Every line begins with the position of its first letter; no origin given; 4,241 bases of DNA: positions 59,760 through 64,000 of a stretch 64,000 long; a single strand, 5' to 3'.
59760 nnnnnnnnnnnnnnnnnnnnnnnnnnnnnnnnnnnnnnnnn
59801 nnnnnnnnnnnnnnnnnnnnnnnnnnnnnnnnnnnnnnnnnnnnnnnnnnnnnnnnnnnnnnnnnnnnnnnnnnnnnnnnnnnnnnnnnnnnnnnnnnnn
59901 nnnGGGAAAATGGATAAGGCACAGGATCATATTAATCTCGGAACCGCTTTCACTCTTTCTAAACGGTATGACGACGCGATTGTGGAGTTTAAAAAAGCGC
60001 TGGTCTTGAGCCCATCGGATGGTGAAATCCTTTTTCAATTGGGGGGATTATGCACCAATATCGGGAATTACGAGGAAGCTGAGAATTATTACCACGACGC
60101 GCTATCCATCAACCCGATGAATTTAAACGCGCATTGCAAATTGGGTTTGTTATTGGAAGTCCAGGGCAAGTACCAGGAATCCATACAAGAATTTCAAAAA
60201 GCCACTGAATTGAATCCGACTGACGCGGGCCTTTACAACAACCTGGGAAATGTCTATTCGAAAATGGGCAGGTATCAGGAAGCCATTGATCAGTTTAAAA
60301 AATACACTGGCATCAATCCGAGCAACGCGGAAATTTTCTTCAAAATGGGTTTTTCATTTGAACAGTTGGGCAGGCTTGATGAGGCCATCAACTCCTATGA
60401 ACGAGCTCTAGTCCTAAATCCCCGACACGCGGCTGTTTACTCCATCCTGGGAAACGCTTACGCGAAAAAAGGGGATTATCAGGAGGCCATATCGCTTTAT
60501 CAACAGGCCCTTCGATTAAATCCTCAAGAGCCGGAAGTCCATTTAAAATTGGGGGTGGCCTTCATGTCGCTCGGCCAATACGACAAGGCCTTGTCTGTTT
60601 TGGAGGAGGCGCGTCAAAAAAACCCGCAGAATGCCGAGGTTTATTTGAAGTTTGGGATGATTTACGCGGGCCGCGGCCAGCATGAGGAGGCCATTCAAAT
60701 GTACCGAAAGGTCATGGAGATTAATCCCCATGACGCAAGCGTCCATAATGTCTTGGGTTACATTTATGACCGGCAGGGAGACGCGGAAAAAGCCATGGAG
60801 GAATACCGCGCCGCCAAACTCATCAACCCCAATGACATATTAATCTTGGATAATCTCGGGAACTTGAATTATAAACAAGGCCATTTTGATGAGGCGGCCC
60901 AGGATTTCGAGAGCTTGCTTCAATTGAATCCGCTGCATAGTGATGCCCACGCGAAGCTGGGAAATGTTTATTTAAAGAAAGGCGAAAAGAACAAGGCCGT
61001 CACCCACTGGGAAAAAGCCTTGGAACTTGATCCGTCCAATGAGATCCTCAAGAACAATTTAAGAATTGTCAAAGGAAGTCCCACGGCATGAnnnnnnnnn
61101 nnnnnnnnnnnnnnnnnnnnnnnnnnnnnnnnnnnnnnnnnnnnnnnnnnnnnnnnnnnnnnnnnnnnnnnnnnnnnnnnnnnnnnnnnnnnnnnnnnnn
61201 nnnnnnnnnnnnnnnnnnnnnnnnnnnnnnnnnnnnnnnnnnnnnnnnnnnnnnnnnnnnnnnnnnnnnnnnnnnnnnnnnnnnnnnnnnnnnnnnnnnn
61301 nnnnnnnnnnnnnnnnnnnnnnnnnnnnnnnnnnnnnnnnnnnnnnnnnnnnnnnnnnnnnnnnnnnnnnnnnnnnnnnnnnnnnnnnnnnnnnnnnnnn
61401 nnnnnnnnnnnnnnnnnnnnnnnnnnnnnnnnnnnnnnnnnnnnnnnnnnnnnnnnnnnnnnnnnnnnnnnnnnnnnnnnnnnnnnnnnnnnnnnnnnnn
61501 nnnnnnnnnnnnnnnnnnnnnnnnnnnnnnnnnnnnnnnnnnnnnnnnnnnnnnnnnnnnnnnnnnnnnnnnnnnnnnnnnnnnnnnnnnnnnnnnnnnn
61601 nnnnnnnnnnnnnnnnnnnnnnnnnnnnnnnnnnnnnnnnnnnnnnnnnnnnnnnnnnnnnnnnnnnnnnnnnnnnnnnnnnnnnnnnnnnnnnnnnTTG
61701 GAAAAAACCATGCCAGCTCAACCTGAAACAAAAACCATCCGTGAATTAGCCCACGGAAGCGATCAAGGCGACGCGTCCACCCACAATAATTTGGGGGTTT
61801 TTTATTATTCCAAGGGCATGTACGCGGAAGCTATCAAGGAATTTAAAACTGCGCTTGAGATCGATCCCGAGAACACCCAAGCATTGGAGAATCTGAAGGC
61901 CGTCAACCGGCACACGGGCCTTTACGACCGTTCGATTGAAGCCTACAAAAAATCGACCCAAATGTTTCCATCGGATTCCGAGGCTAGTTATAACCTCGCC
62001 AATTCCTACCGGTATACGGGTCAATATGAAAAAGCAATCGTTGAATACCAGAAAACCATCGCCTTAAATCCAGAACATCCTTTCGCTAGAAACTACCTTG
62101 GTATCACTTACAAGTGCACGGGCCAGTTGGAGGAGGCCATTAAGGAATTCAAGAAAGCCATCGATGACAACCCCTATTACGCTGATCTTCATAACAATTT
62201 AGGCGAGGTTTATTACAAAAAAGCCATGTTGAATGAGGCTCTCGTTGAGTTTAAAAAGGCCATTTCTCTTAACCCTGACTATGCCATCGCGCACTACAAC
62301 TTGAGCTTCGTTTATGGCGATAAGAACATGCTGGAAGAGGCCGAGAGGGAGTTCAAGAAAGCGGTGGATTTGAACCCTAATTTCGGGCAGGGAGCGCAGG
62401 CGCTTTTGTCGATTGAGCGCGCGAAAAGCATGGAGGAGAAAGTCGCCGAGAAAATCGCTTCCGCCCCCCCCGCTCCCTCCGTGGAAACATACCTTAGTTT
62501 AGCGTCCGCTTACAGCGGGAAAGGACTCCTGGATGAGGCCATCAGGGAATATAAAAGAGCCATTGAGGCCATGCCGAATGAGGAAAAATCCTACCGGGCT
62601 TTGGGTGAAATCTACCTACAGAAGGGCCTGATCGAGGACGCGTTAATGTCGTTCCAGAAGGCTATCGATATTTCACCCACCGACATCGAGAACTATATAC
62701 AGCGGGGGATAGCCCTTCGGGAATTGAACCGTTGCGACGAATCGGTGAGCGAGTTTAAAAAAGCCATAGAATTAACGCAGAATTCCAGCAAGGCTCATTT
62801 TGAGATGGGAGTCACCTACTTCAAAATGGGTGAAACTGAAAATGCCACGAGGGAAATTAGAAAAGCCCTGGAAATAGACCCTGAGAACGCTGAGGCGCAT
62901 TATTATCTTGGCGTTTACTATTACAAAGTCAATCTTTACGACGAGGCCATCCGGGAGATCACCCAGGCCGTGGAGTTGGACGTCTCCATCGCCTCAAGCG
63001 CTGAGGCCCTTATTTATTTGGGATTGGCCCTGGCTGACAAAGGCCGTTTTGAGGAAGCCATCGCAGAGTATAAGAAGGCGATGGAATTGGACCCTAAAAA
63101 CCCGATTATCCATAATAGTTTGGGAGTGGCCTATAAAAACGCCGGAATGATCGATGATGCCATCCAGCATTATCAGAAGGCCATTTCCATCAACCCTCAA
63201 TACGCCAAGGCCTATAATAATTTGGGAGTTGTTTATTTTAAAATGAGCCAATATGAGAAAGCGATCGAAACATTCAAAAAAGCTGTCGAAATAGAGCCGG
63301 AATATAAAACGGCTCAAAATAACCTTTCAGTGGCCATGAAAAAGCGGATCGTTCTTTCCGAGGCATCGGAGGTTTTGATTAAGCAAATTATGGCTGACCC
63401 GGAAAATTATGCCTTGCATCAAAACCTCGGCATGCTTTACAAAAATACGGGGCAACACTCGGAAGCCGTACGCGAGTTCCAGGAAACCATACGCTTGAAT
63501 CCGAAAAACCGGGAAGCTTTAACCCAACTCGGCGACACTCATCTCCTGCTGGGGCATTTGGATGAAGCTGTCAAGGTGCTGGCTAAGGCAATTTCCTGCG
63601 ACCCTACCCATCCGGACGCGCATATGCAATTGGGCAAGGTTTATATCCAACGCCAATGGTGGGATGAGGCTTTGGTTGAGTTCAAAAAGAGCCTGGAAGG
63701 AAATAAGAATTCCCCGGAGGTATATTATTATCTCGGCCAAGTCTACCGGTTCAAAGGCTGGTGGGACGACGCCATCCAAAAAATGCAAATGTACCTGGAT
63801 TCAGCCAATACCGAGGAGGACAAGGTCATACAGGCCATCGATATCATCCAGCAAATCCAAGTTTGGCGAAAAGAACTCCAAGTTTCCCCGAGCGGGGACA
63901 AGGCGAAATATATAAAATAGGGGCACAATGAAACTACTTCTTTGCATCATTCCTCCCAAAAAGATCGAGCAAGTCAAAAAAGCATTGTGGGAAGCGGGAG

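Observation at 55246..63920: Candidate undescribed c-di-GMP-responsive, chemosensory-like control module for type IV pilus retraction: PilT-TPR / orphan CheR / MshEN-CheW / TPR scaffolds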

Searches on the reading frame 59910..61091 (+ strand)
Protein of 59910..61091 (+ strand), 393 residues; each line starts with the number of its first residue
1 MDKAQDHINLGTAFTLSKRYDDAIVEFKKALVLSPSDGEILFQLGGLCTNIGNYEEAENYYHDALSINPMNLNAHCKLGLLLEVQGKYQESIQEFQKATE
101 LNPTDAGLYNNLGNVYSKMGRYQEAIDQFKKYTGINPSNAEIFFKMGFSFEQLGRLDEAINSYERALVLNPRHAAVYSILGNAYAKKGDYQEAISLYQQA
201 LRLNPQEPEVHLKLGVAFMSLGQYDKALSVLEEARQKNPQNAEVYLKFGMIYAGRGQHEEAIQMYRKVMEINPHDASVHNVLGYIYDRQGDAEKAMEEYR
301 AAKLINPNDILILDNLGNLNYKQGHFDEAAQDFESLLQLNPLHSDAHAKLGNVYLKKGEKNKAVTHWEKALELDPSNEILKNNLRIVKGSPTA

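Call 4: search_protein_families(library=pfam, proteins=[window:59910-61091:+], max_evalue=0.01)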
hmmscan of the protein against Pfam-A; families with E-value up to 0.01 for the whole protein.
window:59910-61091:+ (393 aa): 76 families (the best 25 are shown)
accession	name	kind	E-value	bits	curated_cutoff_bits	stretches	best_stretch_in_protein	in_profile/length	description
PF07719.23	TPR_2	-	4.2e-91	292.1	27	11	174-206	1-33/34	Tetratricopeptide repeat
PF00515.34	TPR_1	-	3.7e-89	289.7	27.8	11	174-206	1-33/34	Tetratricopeptide repeat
PF13414.12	TPR_11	-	1e-85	281.6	26.8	11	181-222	1-42/42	TPR repeat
PF13181.12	TPR_8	-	1.3e-71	231.1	25.7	8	107-139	2-34/34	Tetratricopeptide repeat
PF13431.12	TPR_17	-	4.8e-61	198.4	24.4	7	95-126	2-33/34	Tetratricopeptide repeat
PF13432.12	TPR_16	-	2.4e-57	191.3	32.7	7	149-208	6-65/65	Tetratricopeptide repeat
PF14559.12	TPR_19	-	1e-56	189.6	25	5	187-245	4-62/68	Tetratricopeptide repeat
PF13428.12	TPR_14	-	6.6e-56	181.4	23.5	4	177-215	4-42/44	Tetratricopeptide repeat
PF13176.12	TPR_7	-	1.1e-48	159.6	27.9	3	178-208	3-35/36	Tetratricopeptide repeat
PF13424.12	TPR_12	-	3.9e-48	162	30.1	7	142-203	5-74/77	Tetratricopeptide repeat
PF13174.12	TPR_6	-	3.6e-38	128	26.3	1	210-240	2-32/33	Tetratricopeptide repeat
PF13374.12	TPR_10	-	1.6e-34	117.4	27.5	3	107-130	3-26/42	Tetratricopeptide repeat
PF23914.1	TPR_CcmH_CycH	-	1e-32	113.6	42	4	177-276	53-155/158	Cytochrome c-type biogenesis protein H TPR domain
PF13371.12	TPR_9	-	2.2e-30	104.9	35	5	282-347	1-66/73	Tetratricopeptide repeat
PF12895.13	ANAPC3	-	2.2e-25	89.2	27.2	4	154-234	3-82/82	Anaphase-promoting complex, cyclosome, subunit 3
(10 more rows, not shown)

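Call 8: search_protein_families(library=ncbifam, proteins=[window:59910-61091:+], max_evalue=0.001)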
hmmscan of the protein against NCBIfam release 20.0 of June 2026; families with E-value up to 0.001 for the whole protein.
window:59910-61091:+ (393 aa): 58 families (the best 25 are shown)
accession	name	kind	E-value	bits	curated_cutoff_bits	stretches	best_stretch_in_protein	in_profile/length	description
NF040959.1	MamA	equivalog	1.8e-65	220.3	200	4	179-302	76-199/204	magnetosome protein MamA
TIGR02917.1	PEP_TPR_lipo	equivalog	8.3e-59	199.3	312.2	2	120-384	309-573/899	XrtA/PEP-CTERM system TPR-repeat protein PrsT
TIGR02521.1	type_IV_pilW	equivalog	1.4e-52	178.6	154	5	4-144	31-173/234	type IV pilus biogenesis/stability protein PilW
NF033762.1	social_mot_Tgl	equivalog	2.4e-50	171.2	225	4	134-292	59-220/252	social motility TPR repeat lipoprotein Tgl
TIGR02552.1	LcrH_SycD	equivalog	6.8e-39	132.7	104.8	3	134-242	12-120/136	SycD/LcrH family type III secretion system chaperone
NF047507.1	TPR_BatC_Lepto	exception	4.2e-37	127.7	175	3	290-386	38-138/214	TPR repeat-containing protein BatC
NF033758.1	gliding_GltE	equivalog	2.3e-36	125.7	225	4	8-135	226-354/411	adventurous gliding motility TPR repeat lipoprotein GltE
NF047371.1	FlcA_CTERM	equivalog_domain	3.2e-35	121.7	300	4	147-271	406-536/646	periplasmic flagellar collar protein FlcA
TIGR00540.1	TPR_hemY_coli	hypoth_equivalog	9.4e-34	116.8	142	4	19-98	307-385/385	heme biosynthesis-associated TPR protein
NF008391.2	PRK11189.1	equivalog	2.4e-30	106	250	4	138-240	63-165/297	lipoprotein NlpI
NF002725.1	PRK02603.1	equivalog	3.7e-30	105.2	143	3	222-298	49-128/173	photosystem I assembly protein Ycf3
NF033920.0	C39_PA2778_fam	equivalog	4.8e-28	98.3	150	4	147-238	163-254/255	PA2778 family cysteine peptidase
TIGR03939.1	PGA_TPR_OMP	equivalog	1.6e-27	96.1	366.65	3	154-276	67-188/800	poly-beta-1,6 N-acetyl-D-glucosamine export porin PgaA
TIGR02795.1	tol_pal_ybgF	equivalog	2.2e-27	96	90.1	3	184-277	12-111/119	tol-pal system protein YbgF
NF052415.1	T3SS_chap_SctY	equivalog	4.6e-26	91.4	70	2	170-270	2-105/106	type III secretion apparatus assembly chaperone SctY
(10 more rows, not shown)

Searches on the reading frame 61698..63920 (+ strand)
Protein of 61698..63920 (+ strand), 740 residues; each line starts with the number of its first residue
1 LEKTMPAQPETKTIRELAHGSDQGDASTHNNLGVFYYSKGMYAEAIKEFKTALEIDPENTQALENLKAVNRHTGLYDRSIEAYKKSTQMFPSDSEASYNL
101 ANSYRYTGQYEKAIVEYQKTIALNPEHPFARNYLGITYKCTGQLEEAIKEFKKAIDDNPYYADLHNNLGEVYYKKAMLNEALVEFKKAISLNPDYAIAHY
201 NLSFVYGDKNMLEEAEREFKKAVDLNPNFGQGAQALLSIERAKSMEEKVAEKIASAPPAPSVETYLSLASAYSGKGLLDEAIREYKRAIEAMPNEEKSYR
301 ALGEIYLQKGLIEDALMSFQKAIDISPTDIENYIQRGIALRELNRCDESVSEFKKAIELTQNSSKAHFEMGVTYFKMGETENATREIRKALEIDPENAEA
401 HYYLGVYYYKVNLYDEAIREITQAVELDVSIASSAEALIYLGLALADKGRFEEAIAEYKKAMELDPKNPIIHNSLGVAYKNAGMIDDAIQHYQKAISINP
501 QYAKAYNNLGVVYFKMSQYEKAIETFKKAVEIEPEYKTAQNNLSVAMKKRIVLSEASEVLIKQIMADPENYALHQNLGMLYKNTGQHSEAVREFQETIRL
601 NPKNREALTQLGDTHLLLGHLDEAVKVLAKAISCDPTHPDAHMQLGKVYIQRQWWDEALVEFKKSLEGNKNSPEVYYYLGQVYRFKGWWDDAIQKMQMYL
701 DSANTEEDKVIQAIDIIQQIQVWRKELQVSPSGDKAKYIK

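Call 4: search_protein_families(library=pfam, proteins=[window:61698-63920:+], max_evalue=0.01)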
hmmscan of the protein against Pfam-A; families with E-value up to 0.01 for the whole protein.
window:61698-63920:+ (740 aa): 50 families (the best 25 are shown)
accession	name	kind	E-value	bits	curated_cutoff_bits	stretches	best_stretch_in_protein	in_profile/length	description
PF13414.12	TPR_11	-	9.2e-121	393.8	26.8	14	442-483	1-42/42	TPR repeat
PF07719.23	TPR_2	-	5.7e-120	382.1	27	12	435-468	1-34/34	Tetratricopeptide repeat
PF00515.34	TPR_1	-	1.1e-111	360.9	27.8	11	503-536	1-34/34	Tetratricopeptide repeat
PF13431.12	TPR_17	-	6.6e-104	332.1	24.4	11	491-524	1-34/34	Tetratricopeptide repeat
PF13181.12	TPR_8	-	9e-90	287.8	25.7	12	503-535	1-33/34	Tetratricopeptide repeat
PF14559.12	TPR_19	-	5.3e-70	232.1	25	10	482-540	4-65/68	Tetratricopeptide repeat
PF13432.12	TPR_16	-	3.5e-67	222.7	32.7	7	408-469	7-65/65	Tetratricopeptide repeat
PF13424.12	TPR_12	-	7.7e-67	221.9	30.1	10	471-532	5-74/77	Tetratricopeptide repeat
PF13428.12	TPR_14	-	2.8e-64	207.3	23.5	5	606-647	2-43/44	Tetratricopeptide repeat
PF13176.12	TPR_7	-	5.8e-41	135.5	27.9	0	98-128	3-35/36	Tetratricopeptide repeat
PF13374.12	TPR_10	-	1.1e-36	124.2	27.5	1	503-532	2-31/42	Tetratricopeptide repeat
PF13174.12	TPR_6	-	3.6e-34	115.5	26.3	1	95-126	1-32/33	Tetratricopeptide repeat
PF12895.13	ANAPC3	-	1.2e-31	109.2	27.2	4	598-663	16-80/82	Anaphase-promoting complex, cyclosome, subunit 3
PF13371.12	TPR_9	-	1.1e-29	102.7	35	0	479-539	5-65/73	Tetratricopeptide repeat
PF23914.1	TPR_CcmH_CycH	-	6.2e-29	101.3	42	3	499-605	46-155/158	Cytochrome c-type biogenesis protein H TPR domain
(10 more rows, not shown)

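Call 8: search_protein_families(library=ncbifam, proteins=[window:61698-63920:+], max_evalue=0.001)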
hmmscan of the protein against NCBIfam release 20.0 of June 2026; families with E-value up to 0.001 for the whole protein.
window:61698-63920:+ (740 aa): 53 families (the best 25 are shown)
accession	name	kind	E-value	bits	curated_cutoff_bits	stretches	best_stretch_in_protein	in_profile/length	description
NF040959.1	MamA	equivalog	1.8e-103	344.3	200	6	71-226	48-203/204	magnetosome protein MamA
TIGR02917.1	PEP_TPR_lipo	equivalog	1.5e-81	274.6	312.2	3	343-697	342-693/899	XrtA/PEP-CTERM system TPR-repeat protein PrsT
TIGR02521.1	type_IV_pilW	equivalog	1.1e-80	270.5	154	8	432-542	28-137/234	type IV pilus biogenesis/stability protein PilW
NF033762.1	social_mot_Tgl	equivalog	5.3e-74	248.7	225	6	434-609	30-208/252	social motility TPR repeat lipoprotein Tgl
NF008391.2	PRK11189.1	equivalog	4e-52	177.5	250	5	473-547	69-143/297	lipoprotein NlpI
NF033758.1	gliding_GltE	equivalog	1.2e-49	169.4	225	4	18-217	78-277/411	adventurous gliding motility TPR repeat lipoprotein GltE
TIGR00990.1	3a0801s09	subfamily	5.5e-49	167.3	757.25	4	294-467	329-499/615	mitochondrial import receptor subunit TOM70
TIGR02552.1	LcrH_SycD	equivalog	6e-48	162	104.8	6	474-537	57-120/136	SycD/LcrH family type III secretion system chaperone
NF047507.1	TPR_BatC_Lepto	exception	1.4e-43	148.9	175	4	446-549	35-142/214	TPR repeat-containing protein BatC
NF047558.1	TPR_END_plus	domain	1.8e-41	139.9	32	0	505-538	1-34/56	TPR end-of-group domain-containing protein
NF002725.1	PRK02603.1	equivalog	2.1e-37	128.8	143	5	436-516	34-119/173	photosystem I assembly protein Ycf3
NF033920.0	C39_PA2778_fam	equivalog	1.4e-35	122.9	150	5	444-534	165-255/255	PA2778 family cysteine peptidase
NF008520.0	PRK11447.1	equivalog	7.7e-34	116.7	858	3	560-640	258-338/1157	cellulose synthase complex outer membrane protein BcsC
NF053607.1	CHU_0125_OmpA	equivalog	6.6e-33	114.1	620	5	33-123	26-116/639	CHU_0125 family OmpA-like outer membrane integrity protein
NF008757.0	PRK11788.1-5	equivalog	6.7e-33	114.4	363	5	261-434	68-250/388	lipopolysaccharide assembly protein LapB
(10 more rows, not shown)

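Call 16: find_encoding_contigs(protein=window:61698-63920:+, flank=10000, max_places=4)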
Protein window:61698-63920:+ (740 aa): no gene with exactly this product is on record in the collection.

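Call 17: find_encoding_contigs(protein=window:61710-63920:+, flank=10000, max_places=4)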
Protein window:61710-63920:+ (736 aa): no gene with exactly this product is on record in the collection.
